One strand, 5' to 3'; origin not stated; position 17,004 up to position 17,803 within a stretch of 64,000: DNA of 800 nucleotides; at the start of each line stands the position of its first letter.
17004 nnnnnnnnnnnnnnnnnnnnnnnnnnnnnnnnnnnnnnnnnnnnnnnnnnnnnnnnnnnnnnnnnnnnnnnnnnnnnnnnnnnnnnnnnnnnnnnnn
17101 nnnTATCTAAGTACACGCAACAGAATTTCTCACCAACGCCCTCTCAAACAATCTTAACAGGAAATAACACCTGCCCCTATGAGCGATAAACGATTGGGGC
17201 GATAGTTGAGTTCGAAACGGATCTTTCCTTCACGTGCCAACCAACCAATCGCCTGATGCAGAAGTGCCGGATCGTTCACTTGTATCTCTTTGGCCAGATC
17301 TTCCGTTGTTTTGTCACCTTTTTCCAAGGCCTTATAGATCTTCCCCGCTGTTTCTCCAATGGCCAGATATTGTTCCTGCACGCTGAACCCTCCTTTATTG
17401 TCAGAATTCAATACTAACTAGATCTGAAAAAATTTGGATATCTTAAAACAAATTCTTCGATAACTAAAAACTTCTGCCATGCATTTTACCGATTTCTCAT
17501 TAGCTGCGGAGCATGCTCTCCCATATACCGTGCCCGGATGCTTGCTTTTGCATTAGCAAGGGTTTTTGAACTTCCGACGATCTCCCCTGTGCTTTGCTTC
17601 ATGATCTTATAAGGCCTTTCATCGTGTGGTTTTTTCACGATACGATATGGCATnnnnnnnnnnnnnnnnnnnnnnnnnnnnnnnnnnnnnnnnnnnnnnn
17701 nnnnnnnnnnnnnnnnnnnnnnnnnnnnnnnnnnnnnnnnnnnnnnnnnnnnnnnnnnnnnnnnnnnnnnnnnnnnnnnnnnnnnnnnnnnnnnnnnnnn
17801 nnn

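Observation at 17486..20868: Stress-defence gene string with an apparently secreted rubrerythrin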

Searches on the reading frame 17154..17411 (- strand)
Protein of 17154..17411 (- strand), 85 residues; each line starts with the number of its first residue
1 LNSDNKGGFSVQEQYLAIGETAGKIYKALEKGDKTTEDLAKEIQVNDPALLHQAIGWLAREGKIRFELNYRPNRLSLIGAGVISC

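Call 4: search_protein_families(library=pfam, proteins=[window:17154-17411:-], max_evalue=0.01)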
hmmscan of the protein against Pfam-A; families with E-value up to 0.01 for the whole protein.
window:17154-17411:- (85 aa): 2 families
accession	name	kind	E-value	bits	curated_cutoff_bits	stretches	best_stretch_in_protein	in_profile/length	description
PF10771.15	DUF2582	-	2.8e-14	53.5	24.2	1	17-67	5-55/65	Winged helix-turn-helix domain (DUF2582)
PF01022.26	HTH_5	-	0.004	17.4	22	1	24-53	6-35/47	Bacterial regulatory protein, arsR family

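Call 36: search_protein_families(library=ncbifam, proteins=[window:17154-17411:-], max_evalue=0.01)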
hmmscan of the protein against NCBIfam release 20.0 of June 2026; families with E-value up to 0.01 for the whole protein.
window:17154-17411:- (85 aa): 0 families

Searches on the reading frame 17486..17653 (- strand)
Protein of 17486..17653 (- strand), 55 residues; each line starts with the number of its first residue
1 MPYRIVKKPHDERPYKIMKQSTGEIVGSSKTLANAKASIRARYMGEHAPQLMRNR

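Call 4: search_protein_families(library=pfam, proteins=[window:17486-17653:-], max_evalue=0.01)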
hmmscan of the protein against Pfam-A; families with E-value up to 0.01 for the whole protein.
window:17486-17653:- (55 aa): 0 families

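Call 36: search_protein_families(library=ncbifam, proteins=[window:17486-17653:-], max_evalue=0.01)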
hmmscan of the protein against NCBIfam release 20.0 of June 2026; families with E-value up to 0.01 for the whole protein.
window:17486-17653:- (55 aa): 0 families

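Call 43: find_homologous_proteins(query=window:17489-17653:-, max_evalue=0.001)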
Query window:17489-17653:- (55 aa): 4 proteins with E <= 0.001 among 5 candidates.
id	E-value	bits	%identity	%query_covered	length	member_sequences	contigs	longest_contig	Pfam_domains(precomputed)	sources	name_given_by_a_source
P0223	9.4e-29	114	100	100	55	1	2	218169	-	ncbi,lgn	-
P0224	8.9e-15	71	67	100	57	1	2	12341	-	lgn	-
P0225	7.4e-10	56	67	84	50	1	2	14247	-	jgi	-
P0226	8.6e-10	55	68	84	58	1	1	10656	-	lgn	-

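Call 45: find_encoding_contigs(protein=P0224, flank=6000, max_places=2)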
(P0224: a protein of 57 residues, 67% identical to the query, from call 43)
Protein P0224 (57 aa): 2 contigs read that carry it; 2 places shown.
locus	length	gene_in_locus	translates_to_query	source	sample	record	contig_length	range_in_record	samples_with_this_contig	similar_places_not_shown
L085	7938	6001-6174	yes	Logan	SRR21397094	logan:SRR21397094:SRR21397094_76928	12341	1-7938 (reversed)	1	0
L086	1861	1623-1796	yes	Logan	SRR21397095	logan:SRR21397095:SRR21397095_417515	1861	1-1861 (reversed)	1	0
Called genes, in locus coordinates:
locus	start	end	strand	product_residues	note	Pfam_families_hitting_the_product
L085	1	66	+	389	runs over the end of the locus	PF13439:Glyco_transf_4, PF13579:Glyco_trans_4_4, PF20706:GT4-conflict, PF00534:Glycos_transf_1, PF13692:Glyco_trans_1_4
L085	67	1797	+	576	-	PF02543:Carbam_trans_N, PF16861:Carbam_trans_C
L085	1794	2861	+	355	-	PF01075:Glyco_transf_9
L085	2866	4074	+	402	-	PF13439:Glyco_transf_4, PF13579:Glyco_trans_4_4, PF00534:Glycos_transf_1, PF13692:Glyco_trans_1_4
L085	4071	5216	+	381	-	PF00953:Glycos_transf_4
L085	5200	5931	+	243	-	PF13489:Methyltransf_23 (weak), PF08241:Methyltransf_11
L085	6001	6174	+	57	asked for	-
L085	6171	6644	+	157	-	PF00210:Ferritin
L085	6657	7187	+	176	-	PF00581:Rhodanese, PF11127:YgaP-like_TM (weak)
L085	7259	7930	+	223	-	PF00027:cNMP_binding, PF13545:HTH_Crp_2, PF00325:Crp (weak)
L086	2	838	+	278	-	?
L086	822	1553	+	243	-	PF13489:Methyltransf_23 (weak), PF08241:Methyltransf_11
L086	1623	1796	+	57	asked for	-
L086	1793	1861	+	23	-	?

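Call 46: find_encoding_contigs(protein=P0225, flank=6000, max_places=2)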
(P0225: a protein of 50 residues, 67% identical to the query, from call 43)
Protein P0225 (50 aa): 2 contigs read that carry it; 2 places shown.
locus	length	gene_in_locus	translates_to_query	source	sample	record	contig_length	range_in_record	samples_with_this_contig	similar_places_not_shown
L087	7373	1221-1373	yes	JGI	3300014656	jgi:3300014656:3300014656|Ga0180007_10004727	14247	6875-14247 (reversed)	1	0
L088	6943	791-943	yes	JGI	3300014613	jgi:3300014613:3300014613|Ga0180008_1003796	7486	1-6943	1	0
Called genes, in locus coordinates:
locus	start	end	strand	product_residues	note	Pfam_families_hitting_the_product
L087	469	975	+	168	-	-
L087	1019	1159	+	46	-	-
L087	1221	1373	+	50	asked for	-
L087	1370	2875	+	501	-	PF04466:Terminase_3 (weak)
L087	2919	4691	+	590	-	PF16510:P22_portal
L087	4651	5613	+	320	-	-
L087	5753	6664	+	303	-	PF13252:Phage_capsid_3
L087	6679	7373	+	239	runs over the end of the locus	-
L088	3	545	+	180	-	?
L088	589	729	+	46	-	-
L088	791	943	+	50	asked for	-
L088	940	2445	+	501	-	PF04466:Terminase_3 (weak)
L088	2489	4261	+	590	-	PF16510:P22_portal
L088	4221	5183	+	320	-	-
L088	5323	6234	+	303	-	PF13252:Phage_capsid_3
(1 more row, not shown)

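Call 47: find_encoding_contigs(protein=P0226, flank=6000, max_places=2)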
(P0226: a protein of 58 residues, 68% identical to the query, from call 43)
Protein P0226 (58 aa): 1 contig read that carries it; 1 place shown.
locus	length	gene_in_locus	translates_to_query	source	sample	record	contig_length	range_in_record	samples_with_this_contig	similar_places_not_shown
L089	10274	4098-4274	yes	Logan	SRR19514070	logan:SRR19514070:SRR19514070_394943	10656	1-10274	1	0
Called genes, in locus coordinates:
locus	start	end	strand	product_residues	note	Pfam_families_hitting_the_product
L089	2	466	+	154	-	?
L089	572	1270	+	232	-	-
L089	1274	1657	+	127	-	-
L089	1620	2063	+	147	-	-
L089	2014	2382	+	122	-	PF07460:NUMOD3 (weak), PF01844:HNH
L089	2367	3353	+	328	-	PF17288:Terminase_3C (faint)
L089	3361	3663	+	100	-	-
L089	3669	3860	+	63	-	-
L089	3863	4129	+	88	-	-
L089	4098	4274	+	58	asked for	-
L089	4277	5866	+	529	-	PF00118:Cpn60_TCP1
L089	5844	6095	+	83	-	-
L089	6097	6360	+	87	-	PF04026:SpoVG (weak)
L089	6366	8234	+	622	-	PF16510:P22_portal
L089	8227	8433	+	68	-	-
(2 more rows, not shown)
